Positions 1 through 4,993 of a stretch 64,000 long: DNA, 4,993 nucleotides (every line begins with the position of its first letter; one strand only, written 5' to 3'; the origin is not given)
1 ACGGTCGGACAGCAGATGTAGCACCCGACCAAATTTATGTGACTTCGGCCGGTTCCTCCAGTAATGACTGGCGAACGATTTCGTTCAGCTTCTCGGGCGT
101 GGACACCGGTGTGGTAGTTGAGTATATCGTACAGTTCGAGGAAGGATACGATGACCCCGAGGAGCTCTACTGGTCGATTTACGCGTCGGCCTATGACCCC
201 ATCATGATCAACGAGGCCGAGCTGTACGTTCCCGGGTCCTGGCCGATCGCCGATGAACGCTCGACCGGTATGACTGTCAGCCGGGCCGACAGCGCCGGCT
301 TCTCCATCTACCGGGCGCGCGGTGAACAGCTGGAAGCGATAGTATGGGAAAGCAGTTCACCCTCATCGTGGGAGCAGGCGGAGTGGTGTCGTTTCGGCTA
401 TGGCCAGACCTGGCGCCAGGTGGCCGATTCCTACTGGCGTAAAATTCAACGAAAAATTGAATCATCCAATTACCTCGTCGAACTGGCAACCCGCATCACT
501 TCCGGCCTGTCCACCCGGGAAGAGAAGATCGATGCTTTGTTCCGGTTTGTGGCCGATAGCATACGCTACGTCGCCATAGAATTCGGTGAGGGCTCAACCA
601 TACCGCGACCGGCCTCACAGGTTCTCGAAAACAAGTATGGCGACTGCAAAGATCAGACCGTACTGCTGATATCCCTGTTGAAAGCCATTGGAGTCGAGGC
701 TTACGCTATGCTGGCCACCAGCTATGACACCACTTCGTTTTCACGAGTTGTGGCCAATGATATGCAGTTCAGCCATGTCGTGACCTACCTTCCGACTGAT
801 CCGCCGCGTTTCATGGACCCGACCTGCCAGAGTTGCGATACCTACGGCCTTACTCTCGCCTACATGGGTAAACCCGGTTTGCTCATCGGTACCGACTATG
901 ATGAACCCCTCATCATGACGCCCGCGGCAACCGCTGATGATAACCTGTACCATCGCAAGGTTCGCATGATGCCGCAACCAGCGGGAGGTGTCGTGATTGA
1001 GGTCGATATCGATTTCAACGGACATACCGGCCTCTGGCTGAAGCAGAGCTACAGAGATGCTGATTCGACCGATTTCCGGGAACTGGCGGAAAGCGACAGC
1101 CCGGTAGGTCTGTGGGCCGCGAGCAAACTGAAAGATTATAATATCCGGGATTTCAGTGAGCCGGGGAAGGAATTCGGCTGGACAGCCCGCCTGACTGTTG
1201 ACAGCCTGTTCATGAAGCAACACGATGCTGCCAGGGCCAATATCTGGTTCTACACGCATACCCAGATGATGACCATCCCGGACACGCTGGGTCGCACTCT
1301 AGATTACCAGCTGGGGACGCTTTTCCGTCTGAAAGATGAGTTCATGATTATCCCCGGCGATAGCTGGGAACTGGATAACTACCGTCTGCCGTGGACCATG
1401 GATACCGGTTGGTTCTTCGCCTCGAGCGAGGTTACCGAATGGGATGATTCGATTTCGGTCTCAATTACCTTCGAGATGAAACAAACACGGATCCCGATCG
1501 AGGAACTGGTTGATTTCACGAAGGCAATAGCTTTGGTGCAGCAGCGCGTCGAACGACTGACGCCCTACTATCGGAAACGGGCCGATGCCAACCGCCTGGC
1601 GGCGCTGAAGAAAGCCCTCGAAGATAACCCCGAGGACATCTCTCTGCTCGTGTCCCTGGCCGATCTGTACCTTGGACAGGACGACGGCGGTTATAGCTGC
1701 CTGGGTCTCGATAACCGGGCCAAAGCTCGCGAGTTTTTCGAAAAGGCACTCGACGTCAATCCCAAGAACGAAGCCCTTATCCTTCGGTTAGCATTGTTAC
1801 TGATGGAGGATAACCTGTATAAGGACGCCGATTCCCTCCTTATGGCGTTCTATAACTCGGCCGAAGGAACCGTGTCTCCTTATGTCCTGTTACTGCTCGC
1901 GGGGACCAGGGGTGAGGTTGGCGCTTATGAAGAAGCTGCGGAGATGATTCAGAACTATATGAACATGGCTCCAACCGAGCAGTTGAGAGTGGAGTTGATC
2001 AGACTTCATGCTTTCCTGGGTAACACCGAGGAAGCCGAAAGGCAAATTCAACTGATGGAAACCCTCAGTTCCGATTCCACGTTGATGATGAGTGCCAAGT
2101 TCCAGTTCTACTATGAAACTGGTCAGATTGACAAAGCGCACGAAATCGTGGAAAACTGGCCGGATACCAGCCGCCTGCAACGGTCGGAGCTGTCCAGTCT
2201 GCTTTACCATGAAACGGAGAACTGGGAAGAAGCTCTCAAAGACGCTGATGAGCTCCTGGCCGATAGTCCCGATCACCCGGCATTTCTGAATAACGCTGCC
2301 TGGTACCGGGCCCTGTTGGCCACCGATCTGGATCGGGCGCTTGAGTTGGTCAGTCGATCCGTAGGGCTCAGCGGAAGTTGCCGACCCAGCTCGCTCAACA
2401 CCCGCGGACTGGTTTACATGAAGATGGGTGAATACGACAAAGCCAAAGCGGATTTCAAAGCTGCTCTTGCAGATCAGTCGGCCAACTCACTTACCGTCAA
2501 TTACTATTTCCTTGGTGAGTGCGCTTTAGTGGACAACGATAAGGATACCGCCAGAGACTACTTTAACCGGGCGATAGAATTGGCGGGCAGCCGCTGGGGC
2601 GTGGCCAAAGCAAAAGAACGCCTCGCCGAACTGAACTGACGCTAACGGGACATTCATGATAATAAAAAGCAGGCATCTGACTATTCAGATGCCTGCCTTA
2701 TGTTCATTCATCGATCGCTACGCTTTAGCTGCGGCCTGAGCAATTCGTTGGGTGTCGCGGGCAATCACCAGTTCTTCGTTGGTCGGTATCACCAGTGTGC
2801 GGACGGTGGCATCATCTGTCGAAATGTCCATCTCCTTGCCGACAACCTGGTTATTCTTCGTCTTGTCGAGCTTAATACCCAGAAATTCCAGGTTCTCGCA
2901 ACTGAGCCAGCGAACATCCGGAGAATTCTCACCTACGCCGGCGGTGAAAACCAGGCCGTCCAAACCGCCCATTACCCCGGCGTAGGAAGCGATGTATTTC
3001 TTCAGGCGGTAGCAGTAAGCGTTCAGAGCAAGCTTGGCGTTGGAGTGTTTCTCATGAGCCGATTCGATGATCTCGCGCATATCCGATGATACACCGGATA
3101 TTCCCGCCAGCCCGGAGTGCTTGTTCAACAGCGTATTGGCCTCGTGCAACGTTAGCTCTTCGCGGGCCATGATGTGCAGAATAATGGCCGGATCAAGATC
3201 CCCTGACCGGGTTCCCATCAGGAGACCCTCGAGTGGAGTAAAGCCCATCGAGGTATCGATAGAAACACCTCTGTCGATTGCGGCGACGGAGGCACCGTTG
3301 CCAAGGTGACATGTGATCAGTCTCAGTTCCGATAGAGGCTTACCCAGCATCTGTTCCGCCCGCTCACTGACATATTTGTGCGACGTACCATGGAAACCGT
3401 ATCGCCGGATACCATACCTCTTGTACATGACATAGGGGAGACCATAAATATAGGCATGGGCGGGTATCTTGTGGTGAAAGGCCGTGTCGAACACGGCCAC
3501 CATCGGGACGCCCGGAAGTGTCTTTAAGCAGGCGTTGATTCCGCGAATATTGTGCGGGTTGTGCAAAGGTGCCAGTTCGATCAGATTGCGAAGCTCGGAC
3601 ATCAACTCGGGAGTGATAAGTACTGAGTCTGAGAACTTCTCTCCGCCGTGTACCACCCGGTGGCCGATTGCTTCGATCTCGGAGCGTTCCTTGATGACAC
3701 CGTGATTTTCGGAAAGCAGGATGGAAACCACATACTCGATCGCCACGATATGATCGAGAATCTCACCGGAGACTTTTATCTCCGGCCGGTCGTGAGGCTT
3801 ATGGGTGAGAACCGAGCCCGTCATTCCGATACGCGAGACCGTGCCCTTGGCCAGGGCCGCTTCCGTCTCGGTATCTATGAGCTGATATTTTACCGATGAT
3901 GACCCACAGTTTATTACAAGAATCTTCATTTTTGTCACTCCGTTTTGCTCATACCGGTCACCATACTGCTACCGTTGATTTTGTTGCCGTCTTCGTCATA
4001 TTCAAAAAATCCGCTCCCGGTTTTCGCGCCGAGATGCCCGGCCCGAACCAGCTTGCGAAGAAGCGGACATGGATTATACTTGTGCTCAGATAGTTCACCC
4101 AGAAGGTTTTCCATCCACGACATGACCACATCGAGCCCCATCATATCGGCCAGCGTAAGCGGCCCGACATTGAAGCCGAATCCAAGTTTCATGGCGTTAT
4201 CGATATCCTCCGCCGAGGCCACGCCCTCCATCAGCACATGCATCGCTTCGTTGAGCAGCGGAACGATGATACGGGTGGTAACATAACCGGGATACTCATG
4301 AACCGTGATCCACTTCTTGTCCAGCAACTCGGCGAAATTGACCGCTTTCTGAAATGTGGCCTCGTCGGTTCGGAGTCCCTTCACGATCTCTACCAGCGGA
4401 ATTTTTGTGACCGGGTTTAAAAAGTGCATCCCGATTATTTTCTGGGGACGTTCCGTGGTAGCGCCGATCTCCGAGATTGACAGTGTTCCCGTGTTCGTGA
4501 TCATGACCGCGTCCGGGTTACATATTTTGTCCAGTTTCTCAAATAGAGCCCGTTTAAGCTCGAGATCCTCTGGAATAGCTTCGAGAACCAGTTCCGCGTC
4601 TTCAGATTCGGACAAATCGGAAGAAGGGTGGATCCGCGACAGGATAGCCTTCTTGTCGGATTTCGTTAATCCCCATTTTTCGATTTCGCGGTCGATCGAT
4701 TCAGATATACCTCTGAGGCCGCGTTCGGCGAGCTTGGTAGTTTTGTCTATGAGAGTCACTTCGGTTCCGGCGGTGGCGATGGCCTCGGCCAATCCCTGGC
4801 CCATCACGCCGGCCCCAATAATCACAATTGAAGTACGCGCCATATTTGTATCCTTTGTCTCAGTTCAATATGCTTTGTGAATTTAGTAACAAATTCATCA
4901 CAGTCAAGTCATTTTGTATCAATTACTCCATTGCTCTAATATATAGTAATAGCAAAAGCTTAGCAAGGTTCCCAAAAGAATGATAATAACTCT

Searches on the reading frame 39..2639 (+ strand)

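Call 65: search_protein_families(library=pfam, proteins=[window:39-2639:+], max_evalue=0.00001)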
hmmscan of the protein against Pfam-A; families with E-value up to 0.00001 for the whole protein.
window:39-2639:+ (866 aa): 12 families
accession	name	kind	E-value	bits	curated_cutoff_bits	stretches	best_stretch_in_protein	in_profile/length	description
PF07719.23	TPR_2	-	3.9e-17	61.3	27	0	785-811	3-29/34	Tetratricopeptide repeat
PF14559.12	TPR_19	-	7.3e-16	58.7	25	0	560-601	7-48/68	Tetratricopeptide repeat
PF00515.34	TPR_1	-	3.5e-12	46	27.8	0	785-810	3-28/34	Tetratricopeptide repeat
PF13181.12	TPR_8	-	6.3e-11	42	25.7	0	785-810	3-28/34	Tetratricopeptide repeat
PF13432.12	TPR_16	-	1.5e-10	41.8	32.7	1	789-849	3-61/65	Tetratricopeptide repeat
PF13428.12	TPR_14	-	2.2e-10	40.6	23.5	0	554-586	11-43/44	Tetratricopeptide repeat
PF01841.26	Transglut_core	-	1.6e-09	38.5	23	1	148-228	2-79/108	Transglutaminase-like superfamily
PF13424.12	TPR_12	-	1.2e-08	35.4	30.1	1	785-849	5-75/77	Tetratricopeptide repeat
PF13371.12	TPR_9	-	4.9e-08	33.3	35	0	758-813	5-59/73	Tetratricopeptide repeat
PF13431.12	TPR_17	-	4.4e-07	30.1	24.4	0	523-547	2-26/34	Tetratricopeptide repeat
PF23914.1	TPR_CcmH_CycH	-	2e-06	28.2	42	0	556-648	62-155/158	Cytochrome c-type biogenesis protein H TPR domain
PF25062.1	ARM_TT21_N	-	5e-06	26.8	40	0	558-646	114-200/222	Tetratricopeptide repeat protein 21 N-terminal ARM repeat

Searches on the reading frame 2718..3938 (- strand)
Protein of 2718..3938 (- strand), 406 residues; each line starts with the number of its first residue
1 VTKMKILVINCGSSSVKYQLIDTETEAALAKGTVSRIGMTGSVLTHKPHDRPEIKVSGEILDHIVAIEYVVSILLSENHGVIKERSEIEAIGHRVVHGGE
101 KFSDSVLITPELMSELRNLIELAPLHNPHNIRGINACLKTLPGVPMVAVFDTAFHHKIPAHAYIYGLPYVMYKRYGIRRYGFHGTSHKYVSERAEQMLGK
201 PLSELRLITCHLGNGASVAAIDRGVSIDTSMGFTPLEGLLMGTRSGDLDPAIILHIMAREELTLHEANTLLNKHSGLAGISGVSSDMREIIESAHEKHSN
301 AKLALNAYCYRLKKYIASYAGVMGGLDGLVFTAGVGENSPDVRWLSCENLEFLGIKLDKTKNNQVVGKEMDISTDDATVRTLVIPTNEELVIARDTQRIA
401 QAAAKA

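Call 65: search_protein_families(library=pfam, proteins=[window:2718-3938:-], max_evalue=0.00001)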
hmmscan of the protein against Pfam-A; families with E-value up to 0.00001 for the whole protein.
window:2718-3938:- (406 aa): 1 family
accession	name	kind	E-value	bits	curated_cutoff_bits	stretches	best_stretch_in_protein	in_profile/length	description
PF00871.23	Acetate_kinase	-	2.9e-156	520.5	22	1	5-394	1-392/392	Acetokinase family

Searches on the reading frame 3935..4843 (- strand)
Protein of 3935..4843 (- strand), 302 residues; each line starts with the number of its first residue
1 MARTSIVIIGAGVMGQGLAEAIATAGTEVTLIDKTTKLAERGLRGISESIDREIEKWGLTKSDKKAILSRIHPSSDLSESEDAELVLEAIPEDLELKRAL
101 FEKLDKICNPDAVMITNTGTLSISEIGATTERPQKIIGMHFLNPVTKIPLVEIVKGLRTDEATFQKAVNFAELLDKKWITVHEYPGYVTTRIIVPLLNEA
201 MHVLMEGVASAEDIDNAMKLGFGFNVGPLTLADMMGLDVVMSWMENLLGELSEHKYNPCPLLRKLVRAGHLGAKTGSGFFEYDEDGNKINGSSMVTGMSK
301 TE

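Call 65: search_protein_families(library=pfam, proteins=[window:3935-4843:-], max_evalue=0.00001)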
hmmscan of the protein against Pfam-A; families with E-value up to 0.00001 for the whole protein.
window:3935-4843:- (302 aa): 2 families
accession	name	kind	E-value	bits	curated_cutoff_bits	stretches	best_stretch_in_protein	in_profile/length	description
PF02737.24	3HCDH_N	-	1.3e-56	191.8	22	1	6-183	2-179/180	3-hydroxyacyl-CoA dehydrogenase, NAD binding domain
PF00725.27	3HCDH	-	2.6e-31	108.4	22.1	1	186-282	1-97/97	3-hydroxyacyl-CoA dehydrogenase, C-terminal domain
